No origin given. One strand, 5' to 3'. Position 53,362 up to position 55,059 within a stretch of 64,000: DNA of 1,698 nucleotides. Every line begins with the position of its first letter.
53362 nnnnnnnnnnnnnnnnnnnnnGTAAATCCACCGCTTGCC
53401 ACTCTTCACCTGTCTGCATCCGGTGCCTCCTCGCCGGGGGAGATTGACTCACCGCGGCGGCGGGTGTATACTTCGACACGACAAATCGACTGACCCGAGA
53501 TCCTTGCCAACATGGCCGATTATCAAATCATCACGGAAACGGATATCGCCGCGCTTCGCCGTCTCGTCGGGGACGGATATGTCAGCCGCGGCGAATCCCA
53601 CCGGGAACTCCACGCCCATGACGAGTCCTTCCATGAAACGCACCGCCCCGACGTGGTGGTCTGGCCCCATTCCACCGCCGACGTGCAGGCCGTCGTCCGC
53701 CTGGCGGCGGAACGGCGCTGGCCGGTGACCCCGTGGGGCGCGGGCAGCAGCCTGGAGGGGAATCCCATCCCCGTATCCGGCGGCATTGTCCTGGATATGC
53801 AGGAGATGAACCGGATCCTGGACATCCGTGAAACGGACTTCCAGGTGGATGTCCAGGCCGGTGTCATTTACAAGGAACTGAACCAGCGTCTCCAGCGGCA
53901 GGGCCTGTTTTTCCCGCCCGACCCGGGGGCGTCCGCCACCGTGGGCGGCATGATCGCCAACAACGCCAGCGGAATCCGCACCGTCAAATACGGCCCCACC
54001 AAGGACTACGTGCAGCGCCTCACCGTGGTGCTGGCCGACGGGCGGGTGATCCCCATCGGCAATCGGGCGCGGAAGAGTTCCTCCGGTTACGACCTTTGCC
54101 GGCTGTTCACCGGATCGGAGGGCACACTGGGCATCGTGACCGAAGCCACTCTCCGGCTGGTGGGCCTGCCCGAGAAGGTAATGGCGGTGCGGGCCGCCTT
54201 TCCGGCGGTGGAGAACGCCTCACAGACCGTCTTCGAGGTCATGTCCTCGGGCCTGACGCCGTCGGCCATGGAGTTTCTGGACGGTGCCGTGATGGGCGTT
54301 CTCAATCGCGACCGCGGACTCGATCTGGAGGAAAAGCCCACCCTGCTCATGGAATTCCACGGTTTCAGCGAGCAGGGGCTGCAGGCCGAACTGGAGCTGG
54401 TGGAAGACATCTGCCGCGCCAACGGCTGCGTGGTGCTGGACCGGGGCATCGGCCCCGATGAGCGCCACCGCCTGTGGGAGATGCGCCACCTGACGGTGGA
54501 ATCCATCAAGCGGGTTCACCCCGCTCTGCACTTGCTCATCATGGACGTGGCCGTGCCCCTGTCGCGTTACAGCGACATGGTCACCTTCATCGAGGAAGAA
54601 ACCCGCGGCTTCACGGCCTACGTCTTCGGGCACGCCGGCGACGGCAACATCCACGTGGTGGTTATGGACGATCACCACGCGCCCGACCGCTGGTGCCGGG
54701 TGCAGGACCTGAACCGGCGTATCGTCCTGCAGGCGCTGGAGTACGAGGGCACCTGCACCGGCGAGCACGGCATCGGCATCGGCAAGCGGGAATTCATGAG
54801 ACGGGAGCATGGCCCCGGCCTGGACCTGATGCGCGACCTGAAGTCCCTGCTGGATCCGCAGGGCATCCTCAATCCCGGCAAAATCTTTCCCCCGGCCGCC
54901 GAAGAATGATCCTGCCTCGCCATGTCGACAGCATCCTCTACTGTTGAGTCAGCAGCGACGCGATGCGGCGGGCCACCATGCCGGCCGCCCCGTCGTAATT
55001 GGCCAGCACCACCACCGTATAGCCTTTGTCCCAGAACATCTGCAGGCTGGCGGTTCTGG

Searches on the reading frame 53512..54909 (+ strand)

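Call 103: search_protein_families(library=pfam, proteins=[window:53512-54909:+], max_evalue=0.00001)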
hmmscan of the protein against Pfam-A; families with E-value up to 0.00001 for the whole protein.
window:53512-54909:+ (465 aa): 2 families
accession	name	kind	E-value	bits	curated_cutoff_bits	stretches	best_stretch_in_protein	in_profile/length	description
PF02913.24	FAD-oxidase_C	-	1.7e-57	195.4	21.2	1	220-458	2-248/248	FAD linked oxidases, C-terminal domain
PF01565.28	FAD_binding_4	-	6.4e-45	152.7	26.4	1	46-180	1-136/139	FAD binding domain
